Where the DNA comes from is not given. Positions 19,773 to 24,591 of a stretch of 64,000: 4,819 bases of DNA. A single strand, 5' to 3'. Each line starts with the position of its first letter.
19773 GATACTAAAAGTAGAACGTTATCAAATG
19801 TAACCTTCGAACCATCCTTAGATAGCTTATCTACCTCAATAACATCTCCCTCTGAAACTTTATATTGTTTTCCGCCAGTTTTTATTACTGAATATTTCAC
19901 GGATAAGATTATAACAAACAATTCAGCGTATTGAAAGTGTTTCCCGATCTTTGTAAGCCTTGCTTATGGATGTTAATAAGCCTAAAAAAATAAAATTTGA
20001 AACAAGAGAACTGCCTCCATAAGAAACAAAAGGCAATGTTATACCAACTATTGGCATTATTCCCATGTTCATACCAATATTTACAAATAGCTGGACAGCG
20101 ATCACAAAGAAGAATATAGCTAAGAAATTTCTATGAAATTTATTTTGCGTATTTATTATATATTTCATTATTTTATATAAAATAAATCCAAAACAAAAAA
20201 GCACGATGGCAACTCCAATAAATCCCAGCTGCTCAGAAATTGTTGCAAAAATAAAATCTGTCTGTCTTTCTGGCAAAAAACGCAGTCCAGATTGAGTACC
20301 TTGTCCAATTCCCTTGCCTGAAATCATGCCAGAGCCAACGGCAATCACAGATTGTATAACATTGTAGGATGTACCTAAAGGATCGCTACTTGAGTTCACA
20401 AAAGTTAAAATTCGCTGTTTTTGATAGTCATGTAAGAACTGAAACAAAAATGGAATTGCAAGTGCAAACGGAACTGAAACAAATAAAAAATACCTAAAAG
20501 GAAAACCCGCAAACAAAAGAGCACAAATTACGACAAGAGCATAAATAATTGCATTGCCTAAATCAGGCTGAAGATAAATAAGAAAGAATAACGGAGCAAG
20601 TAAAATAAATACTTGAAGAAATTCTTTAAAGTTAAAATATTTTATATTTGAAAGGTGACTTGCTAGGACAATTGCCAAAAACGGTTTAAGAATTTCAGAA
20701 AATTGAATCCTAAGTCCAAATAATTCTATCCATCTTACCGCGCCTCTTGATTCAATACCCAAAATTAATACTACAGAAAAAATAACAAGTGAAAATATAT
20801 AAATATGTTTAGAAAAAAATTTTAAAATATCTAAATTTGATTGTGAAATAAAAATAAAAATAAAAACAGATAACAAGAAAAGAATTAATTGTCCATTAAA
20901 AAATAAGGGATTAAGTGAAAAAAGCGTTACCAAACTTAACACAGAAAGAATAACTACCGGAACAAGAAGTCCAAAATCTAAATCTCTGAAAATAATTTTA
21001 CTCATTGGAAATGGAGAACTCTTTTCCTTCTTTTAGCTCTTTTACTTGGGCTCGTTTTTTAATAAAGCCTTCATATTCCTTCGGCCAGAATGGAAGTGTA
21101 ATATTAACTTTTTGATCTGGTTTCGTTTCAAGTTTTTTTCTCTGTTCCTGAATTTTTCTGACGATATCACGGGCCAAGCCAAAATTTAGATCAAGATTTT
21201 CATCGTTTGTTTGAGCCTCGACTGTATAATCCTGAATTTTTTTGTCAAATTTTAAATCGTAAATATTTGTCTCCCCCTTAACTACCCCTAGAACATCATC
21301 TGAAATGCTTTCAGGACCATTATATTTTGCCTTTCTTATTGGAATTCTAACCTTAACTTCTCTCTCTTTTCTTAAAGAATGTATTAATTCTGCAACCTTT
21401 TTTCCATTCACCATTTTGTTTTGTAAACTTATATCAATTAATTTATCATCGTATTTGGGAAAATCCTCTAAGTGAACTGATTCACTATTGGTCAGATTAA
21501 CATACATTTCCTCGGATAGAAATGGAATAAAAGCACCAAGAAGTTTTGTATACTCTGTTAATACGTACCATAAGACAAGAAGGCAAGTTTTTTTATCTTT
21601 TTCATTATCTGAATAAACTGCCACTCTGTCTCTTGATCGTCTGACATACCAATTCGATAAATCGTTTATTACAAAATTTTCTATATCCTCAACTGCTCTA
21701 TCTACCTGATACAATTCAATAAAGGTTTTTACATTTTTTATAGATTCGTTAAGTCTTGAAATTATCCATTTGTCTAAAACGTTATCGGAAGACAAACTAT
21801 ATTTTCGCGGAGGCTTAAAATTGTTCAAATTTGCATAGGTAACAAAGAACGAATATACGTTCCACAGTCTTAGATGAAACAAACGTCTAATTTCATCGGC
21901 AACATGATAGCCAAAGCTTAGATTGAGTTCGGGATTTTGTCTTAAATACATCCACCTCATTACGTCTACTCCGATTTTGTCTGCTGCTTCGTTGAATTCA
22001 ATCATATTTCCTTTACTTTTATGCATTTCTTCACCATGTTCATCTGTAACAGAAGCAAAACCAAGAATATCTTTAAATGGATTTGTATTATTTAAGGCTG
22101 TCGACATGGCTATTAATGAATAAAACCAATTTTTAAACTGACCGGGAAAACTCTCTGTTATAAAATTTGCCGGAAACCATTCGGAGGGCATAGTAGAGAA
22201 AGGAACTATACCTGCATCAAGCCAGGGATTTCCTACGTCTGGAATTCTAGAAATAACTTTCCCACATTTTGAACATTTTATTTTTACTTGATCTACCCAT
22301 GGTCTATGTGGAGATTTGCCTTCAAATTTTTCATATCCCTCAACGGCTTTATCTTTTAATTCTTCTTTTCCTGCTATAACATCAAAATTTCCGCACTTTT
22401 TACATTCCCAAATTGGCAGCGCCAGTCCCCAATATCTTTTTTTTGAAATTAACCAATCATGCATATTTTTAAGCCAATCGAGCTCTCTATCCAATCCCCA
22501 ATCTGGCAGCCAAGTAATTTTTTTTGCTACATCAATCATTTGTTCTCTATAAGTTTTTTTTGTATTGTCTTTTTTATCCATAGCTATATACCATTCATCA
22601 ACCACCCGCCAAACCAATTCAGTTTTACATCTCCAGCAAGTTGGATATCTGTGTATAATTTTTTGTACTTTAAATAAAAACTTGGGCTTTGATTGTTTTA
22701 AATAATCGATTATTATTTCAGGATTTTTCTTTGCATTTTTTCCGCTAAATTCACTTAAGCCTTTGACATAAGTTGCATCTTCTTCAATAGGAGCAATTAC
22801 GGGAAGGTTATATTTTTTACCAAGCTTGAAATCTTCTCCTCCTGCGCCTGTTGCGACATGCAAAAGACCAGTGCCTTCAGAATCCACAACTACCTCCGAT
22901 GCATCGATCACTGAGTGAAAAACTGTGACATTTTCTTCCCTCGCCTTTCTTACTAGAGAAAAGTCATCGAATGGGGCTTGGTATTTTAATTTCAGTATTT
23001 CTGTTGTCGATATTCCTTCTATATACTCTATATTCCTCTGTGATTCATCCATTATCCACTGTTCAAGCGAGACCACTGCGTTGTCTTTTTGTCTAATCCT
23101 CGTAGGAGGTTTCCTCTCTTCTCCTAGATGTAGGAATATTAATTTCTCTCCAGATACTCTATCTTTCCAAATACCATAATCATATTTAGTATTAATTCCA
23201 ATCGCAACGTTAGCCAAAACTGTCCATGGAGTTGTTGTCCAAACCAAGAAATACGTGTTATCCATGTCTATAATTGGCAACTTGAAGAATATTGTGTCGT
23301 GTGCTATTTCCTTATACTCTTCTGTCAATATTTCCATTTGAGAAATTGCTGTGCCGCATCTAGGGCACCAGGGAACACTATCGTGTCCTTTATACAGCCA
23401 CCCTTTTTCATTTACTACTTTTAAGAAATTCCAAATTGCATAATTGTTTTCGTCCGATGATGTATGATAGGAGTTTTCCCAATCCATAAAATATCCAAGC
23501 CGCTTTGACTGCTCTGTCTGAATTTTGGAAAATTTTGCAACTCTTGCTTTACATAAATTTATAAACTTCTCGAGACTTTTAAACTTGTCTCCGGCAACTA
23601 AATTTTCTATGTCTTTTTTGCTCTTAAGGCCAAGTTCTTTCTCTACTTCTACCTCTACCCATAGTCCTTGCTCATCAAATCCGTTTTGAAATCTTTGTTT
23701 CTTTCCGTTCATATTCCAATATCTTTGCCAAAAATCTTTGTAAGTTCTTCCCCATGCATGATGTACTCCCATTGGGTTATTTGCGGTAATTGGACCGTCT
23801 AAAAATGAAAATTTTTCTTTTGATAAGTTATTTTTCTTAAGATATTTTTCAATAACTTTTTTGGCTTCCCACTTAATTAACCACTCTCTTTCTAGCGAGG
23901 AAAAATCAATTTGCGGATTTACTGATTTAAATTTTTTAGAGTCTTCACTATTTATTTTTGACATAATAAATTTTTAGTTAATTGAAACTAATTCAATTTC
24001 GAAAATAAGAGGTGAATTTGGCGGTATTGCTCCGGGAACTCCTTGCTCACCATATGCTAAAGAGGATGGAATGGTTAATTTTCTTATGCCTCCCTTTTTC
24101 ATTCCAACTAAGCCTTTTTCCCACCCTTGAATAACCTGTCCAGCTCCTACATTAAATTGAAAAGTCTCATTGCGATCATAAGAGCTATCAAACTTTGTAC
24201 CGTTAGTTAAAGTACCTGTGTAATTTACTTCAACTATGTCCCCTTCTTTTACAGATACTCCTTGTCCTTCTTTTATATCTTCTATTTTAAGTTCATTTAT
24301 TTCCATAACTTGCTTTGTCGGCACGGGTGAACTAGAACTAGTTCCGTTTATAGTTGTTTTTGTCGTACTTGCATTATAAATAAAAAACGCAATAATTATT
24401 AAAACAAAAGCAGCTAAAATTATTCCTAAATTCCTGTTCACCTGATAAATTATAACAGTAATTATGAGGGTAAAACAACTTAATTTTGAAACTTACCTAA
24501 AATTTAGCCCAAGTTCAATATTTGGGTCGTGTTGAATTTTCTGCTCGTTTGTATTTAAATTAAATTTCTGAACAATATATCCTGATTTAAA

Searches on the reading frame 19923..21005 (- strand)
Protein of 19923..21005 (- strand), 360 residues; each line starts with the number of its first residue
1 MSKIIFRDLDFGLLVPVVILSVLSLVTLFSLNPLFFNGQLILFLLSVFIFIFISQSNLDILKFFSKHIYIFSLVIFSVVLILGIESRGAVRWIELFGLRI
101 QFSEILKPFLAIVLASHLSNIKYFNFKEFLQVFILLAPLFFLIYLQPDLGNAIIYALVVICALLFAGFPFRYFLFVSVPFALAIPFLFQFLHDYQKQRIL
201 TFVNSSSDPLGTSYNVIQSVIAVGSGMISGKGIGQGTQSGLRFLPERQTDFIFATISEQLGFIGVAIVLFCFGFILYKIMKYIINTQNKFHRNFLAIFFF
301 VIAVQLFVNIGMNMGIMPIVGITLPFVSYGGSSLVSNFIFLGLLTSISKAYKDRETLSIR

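Call 16: search_protein_families(library=pfam, proteins=[window:19923-21005:-], max_evalue=0.01)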
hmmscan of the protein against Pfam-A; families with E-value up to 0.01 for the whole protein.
window:19923-21005:- (360 aa): 1 family
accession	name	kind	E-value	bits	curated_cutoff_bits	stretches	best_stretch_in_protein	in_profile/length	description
PF01098.24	FTSW_RODA_SPOVE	-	1.3e-83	281.3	26.4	1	11-350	14-353/356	Cell cycle protein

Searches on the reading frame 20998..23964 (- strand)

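Call 52: search_protein_families(library=pfam, proteins=[window:20998-23964:-], max_evalue=0.001)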
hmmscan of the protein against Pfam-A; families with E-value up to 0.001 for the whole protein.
window:20998-23964:- (988 aa): 4 families
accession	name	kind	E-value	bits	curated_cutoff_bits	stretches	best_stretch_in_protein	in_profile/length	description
PF00133.28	tRNA-synt_1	-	1e-74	252.2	22.7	1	28-674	2-403/414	tRNA synthetases class I (I, L, M and V)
PF08264.19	Anticodon_1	-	6.6e-29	101.1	25.1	1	731-877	1-145/148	Anticodon-binding domain of tRNA ligase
PF09334.17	tRNA-synt_1g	-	5.8e-11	42.2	20.1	0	642-679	323-360/391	tRNA synthetases class I (M)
PF01921.24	tRNA-synt_1f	-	4.6e-06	26.2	27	1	635-685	271-321/360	tRNA synthetases class I (K)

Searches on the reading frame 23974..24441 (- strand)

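Call 52: search_protein_families(library=pfam, proteins=[window:23974-24441:-], max_evalue=0.001)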
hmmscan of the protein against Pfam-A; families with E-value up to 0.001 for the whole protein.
window:23974-24441:- (155 aa): 1 family
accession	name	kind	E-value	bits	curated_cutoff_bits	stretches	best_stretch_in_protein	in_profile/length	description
PF00254.34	FKBP_C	-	1.6e-37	128.2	21.1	1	64-152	5-94/94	FKBP-type peptidyl-prolyl cis-trans isomerase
